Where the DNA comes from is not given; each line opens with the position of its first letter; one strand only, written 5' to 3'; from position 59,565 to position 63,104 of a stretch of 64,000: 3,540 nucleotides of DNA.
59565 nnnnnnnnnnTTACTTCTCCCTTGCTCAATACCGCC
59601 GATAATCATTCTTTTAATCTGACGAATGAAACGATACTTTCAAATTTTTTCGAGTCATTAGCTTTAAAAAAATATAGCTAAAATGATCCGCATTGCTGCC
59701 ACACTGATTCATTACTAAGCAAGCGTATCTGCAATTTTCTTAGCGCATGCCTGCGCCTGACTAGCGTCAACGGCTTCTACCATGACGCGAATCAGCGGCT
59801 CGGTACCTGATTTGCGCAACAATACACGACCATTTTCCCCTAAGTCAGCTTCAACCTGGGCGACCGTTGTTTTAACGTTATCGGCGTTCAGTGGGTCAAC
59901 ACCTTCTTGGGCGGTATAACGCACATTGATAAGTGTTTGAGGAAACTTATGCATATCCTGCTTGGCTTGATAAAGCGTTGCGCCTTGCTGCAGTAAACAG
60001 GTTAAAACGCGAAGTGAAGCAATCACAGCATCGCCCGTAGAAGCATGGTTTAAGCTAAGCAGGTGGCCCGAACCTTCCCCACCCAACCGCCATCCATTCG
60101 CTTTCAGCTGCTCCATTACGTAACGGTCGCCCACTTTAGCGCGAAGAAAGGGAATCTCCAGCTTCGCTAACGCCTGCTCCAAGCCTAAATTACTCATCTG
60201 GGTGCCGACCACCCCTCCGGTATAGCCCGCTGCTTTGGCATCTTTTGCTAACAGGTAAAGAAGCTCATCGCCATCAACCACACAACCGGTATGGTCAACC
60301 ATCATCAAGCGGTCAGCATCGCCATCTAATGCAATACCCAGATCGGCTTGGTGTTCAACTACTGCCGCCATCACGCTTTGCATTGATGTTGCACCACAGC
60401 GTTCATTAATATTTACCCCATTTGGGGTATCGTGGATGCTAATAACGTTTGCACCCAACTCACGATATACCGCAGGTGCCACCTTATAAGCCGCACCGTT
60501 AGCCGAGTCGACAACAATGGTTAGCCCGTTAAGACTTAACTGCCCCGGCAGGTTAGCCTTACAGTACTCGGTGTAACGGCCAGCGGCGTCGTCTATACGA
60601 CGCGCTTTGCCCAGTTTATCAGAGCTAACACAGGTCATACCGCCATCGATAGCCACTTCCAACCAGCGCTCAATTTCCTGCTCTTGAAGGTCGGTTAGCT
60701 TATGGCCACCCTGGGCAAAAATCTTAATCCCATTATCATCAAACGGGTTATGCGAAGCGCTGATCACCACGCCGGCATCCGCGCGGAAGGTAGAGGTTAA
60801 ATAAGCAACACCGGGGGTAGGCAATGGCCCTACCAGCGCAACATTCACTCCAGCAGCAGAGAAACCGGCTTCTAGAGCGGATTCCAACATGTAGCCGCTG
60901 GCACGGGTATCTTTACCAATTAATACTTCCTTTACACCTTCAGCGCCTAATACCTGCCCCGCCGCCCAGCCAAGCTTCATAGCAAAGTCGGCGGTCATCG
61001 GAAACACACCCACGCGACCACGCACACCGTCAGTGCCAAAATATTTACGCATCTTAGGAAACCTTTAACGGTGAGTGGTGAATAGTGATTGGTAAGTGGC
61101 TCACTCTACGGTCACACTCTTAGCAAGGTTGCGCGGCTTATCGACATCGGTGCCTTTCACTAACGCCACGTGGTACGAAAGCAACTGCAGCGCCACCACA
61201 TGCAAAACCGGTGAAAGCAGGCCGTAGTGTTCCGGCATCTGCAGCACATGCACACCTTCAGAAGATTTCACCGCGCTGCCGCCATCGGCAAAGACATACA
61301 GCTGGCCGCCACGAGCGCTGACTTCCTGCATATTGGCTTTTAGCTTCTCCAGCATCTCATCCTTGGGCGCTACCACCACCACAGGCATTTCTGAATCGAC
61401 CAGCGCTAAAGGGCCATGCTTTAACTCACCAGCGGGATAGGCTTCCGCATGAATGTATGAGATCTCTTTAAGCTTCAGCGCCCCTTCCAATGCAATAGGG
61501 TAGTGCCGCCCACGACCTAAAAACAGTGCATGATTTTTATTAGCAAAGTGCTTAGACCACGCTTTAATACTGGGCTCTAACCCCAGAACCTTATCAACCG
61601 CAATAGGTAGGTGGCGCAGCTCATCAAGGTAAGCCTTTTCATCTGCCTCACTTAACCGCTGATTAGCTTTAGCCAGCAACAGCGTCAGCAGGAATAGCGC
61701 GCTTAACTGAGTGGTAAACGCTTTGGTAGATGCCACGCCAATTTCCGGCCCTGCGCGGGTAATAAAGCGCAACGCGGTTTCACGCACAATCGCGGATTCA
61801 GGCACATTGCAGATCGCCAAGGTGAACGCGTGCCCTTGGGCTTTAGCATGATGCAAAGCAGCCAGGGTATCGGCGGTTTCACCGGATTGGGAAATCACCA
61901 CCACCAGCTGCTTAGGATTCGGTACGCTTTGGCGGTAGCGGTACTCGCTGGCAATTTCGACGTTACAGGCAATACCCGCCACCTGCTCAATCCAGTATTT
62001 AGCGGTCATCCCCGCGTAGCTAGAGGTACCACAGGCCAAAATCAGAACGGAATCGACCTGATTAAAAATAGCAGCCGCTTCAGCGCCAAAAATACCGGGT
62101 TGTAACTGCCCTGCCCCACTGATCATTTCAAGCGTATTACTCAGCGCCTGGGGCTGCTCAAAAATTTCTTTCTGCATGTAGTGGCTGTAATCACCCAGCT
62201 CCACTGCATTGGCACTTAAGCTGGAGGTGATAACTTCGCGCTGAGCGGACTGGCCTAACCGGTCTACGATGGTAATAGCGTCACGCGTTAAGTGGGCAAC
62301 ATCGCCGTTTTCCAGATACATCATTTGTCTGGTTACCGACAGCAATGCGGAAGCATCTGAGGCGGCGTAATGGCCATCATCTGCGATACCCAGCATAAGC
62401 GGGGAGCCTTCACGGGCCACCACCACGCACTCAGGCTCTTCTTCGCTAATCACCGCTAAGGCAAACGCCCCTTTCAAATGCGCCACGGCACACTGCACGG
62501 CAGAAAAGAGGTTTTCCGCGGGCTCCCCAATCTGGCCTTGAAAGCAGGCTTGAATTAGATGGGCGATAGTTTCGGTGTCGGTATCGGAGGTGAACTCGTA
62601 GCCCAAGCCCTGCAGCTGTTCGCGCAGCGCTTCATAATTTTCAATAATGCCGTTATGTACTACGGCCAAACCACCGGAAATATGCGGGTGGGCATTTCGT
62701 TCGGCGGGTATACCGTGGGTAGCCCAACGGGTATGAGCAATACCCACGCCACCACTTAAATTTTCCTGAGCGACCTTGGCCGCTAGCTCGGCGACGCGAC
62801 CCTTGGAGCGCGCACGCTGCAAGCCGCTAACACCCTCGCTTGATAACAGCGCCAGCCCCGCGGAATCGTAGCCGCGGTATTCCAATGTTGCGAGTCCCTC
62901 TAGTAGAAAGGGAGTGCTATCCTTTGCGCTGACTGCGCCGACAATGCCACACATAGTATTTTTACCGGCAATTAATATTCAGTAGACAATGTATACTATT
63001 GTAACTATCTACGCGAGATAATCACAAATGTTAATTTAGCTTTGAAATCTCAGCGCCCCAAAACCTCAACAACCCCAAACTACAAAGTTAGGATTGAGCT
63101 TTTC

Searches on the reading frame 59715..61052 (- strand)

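Call 48: search_protein_families(library=pfam, proteins=[window:59715-61052:-], max_evalue=0.00001)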
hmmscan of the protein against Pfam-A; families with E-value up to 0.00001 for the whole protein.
window:59715-61052:- (445 aa): 4 families
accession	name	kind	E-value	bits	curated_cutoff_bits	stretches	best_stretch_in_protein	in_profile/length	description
PF02878.22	PGM_PMM_I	-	7.2e-44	149.3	22.5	1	2-129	1-129/138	Phosphoglucomutase/phosphomannomutase, alpha/beta/alpha domain I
PF02880.22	PGM_PMM_III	-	1.6e-29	102.8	20.7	1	260-369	1-114/115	Phosphoglucomutase/phosphomannomutase, alpha/beta/alpha domain III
PF02879.22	PGM_PMM_II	-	2.2e-18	67.1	29.3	1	159-256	2-103/103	Phosphoglucomutase/phosphomannomutase, alpha/beta/alpha domain II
PF00408.26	PGM_PMM_IV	-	4.4e-17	62.3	23.1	1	374-442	1-67/68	Phosphoglucomutase/phosphomannomutase, C-terminal domain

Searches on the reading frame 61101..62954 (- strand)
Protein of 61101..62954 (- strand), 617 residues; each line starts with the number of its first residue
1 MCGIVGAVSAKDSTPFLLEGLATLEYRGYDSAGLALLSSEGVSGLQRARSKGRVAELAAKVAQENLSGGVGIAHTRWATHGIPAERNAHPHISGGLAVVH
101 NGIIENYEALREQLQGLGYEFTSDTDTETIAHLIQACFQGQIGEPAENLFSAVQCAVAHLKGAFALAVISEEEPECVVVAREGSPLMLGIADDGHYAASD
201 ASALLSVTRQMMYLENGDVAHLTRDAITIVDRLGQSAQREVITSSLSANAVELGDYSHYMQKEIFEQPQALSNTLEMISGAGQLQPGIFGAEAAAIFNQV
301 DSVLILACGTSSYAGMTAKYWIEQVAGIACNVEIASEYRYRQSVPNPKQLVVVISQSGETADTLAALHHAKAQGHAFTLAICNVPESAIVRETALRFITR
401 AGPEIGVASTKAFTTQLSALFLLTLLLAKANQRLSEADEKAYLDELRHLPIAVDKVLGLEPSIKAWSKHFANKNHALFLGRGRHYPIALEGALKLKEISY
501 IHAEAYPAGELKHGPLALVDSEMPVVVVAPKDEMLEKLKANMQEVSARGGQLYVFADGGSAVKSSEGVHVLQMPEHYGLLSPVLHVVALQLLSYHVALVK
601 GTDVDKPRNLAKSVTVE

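Call 109: search_protein_families(library=pfam, proteins=[window:61101-62954:-], max_evalue=0.00001)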
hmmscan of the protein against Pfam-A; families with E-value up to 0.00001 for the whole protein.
window:61101-62954:- (617 aa): 3 families
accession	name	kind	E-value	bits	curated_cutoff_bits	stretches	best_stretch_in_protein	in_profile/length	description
PF01380.27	SIS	-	3.9e-55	185.6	25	2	297-424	2-129/131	SIS domain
PF13522.11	GATase_6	-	8.2e-22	78.1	27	1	67-199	9-129/130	Glutamine amidotransferase domain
PF13537.11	GATase_7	-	2e-15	57.3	25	1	82-205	7-122/123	Glutamine amidotransferase domain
